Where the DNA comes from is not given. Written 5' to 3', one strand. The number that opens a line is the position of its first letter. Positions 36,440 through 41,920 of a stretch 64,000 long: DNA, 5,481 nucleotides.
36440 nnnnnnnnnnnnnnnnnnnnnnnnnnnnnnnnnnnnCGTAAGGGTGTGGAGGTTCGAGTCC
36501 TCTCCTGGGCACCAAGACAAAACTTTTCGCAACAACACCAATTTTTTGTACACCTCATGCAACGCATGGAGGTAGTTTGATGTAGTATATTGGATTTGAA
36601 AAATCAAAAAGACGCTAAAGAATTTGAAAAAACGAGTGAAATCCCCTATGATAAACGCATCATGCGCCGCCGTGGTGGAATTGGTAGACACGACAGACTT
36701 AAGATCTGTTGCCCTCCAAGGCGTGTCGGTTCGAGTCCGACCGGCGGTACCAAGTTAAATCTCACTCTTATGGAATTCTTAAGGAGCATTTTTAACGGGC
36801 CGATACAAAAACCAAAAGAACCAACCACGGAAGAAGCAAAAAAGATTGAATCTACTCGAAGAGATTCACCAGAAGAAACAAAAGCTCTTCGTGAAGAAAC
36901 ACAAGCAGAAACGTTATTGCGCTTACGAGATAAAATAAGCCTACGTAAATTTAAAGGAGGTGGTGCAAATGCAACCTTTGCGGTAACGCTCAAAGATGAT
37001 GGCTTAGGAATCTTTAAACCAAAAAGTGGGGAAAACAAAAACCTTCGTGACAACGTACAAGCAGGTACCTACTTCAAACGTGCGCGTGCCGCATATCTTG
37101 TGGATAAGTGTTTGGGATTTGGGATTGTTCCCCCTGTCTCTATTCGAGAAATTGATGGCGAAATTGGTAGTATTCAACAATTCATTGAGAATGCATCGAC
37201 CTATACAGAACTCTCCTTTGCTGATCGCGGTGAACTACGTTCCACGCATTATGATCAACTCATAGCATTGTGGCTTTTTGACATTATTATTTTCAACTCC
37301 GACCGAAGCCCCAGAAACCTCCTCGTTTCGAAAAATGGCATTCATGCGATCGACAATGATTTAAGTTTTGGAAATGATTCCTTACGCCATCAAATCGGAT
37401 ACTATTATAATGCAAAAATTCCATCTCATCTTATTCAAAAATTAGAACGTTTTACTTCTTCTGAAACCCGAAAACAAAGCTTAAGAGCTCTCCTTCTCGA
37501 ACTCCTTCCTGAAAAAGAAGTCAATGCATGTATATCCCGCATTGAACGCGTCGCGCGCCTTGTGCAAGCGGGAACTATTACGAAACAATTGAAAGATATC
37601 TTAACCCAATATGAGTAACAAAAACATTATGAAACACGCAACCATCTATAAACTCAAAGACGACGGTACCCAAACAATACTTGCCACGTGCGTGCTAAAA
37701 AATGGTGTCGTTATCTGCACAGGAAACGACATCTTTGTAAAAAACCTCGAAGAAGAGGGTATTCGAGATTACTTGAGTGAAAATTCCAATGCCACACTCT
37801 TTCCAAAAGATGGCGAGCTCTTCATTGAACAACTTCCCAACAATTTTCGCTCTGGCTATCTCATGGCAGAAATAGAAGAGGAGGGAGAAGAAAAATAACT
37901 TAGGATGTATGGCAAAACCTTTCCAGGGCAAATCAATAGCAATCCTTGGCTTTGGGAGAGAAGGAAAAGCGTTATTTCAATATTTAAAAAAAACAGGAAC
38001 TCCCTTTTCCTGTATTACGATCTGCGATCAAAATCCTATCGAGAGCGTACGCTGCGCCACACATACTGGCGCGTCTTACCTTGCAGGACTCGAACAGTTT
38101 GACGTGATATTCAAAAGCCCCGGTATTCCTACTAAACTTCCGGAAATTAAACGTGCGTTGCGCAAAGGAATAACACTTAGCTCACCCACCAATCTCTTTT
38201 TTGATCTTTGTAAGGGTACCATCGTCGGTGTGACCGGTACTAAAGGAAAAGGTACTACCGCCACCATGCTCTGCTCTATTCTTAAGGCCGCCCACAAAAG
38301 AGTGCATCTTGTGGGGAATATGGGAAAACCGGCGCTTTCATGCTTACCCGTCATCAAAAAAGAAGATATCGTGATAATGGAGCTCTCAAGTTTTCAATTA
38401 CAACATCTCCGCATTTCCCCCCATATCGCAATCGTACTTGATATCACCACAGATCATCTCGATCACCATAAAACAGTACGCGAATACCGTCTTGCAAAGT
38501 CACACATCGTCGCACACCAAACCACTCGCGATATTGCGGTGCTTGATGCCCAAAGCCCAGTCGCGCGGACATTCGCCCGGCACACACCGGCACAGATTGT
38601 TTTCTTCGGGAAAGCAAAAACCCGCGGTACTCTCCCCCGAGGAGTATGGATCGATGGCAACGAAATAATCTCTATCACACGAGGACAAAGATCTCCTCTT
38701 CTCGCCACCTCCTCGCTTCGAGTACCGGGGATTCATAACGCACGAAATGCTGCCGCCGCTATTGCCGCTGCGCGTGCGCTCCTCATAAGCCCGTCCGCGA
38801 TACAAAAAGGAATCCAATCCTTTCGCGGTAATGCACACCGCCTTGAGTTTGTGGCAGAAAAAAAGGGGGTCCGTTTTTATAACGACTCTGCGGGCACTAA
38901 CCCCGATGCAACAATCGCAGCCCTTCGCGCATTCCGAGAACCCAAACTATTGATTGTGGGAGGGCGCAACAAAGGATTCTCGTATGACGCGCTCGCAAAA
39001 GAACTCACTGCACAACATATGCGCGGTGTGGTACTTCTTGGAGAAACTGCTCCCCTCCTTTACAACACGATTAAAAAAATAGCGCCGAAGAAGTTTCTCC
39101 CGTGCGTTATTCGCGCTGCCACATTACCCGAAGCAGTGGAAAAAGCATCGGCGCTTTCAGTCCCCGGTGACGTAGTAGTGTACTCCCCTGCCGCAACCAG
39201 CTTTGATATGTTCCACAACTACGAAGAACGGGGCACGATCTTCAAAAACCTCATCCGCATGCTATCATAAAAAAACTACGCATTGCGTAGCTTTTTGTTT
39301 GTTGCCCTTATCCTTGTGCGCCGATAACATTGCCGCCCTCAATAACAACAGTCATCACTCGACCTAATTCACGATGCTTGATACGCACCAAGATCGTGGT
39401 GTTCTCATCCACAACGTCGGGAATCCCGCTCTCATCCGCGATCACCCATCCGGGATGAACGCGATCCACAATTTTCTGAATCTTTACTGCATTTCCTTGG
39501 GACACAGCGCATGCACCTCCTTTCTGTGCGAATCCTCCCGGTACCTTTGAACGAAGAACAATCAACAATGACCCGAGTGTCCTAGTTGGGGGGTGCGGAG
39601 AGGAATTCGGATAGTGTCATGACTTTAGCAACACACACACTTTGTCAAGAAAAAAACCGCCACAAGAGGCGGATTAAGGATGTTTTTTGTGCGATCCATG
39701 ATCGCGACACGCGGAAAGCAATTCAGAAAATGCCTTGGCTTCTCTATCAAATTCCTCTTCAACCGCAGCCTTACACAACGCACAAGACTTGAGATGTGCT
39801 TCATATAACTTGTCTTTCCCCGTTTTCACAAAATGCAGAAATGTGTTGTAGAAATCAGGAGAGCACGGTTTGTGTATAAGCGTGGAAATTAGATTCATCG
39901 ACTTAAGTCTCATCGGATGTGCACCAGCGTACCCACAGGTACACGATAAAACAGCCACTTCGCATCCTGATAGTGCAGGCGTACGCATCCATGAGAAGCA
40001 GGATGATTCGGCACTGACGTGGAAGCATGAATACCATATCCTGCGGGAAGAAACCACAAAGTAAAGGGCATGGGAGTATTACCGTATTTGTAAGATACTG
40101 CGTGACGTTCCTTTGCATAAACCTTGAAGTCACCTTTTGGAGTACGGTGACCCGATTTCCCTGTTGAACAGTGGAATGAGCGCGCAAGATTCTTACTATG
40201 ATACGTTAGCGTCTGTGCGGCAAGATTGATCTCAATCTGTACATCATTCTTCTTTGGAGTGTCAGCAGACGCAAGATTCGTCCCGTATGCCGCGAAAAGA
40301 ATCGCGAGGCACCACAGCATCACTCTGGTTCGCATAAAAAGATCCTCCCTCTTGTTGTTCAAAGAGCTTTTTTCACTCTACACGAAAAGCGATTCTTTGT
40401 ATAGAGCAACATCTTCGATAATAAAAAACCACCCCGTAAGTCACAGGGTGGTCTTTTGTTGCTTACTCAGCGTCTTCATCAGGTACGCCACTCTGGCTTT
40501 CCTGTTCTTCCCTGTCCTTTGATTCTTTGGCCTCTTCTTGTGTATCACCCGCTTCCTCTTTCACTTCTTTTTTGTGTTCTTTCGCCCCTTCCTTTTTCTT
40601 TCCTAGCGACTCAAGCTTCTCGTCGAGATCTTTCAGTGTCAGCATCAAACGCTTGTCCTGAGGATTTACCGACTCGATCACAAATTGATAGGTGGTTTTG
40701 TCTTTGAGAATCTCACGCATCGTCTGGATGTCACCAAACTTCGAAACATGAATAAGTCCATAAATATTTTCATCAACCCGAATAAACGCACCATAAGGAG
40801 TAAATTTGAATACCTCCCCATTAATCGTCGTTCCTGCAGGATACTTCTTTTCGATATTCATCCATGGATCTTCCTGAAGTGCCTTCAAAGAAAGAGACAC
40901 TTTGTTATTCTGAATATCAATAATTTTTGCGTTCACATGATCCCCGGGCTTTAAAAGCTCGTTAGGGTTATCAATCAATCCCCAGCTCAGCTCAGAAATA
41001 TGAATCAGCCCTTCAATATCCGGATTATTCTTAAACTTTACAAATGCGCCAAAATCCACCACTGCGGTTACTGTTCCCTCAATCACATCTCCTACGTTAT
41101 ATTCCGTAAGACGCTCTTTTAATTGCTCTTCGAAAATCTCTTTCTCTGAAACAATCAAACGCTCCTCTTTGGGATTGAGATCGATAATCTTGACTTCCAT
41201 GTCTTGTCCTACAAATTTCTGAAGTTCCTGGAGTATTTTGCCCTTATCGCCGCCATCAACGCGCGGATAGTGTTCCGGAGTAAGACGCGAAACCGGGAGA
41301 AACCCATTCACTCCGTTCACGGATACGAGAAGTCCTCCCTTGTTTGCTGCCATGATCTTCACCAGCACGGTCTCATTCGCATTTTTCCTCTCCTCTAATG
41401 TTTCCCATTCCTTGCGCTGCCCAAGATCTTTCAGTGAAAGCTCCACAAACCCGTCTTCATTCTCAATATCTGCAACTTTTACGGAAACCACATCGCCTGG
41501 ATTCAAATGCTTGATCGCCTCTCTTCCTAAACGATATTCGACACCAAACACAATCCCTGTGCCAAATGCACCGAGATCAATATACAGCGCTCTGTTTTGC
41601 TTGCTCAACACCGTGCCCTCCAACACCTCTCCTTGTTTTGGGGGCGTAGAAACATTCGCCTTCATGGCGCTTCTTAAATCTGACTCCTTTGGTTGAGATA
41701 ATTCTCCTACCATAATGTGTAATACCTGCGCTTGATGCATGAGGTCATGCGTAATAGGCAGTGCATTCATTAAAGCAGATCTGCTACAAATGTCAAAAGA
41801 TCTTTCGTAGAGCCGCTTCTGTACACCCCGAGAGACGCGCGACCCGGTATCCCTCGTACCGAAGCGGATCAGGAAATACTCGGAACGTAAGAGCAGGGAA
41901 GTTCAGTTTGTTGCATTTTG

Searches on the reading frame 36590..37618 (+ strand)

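Call 9: search_protein_families(library=pfam, proteins=[window:36590-37618:+], max_evalue=0.001)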
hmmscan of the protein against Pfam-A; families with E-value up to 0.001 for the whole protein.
window:36590-37618:+ (342 aa): 1 family
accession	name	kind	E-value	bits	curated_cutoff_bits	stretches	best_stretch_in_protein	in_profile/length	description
PF00454.33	PI3_PI4_kinase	-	4.2e-07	30.6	27.1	1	192-302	107-210/241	Phosphatidylinositol 3- and 4-kinase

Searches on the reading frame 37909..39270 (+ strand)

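Call 9: search_protein_families(library=pfam, proteins=[window:37909-39270:+], max_evalue=0.001)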
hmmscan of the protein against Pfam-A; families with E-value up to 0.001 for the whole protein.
window:37909-39270:+ (453 aa): 3 families
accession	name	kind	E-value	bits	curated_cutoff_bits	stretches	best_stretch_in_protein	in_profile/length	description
PF08245.18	Mur_ligase_M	-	2.8e-27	96.4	24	1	108-288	1-200/200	Mur ligase middle domain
PF02875.26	Mur_ligase_C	-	6.2e-15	56.6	28.4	1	310-428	1-126/127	Mur ligase, glutamate ligase domain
PF21799.2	MurD-like_N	-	4.3e-08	33.8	27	1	8-90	1-86/88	Mur ligase MurD-like, N-terminal domain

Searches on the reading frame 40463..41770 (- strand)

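Call 9: search_protein_families(library=pfam, proteins=[window:40463-41770:-], max_evalue=0.001)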
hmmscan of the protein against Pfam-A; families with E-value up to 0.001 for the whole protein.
window:40463-41770:- (435 aa): 3 families
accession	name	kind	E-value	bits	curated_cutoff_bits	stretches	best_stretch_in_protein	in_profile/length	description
PF00575.29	S1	-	1.2e-39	135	22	4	224-295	2-73/74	S1 RNA binding domain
PF23459.1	S1_RRP5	-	4.2e-10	40.5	27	0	227-295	4-72/72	RRP5 S1 domain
PF21710.3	Spt6_S1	-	5.7e-05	23.8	27.5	0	212-297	2-86/91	Spt6, S1/OB domain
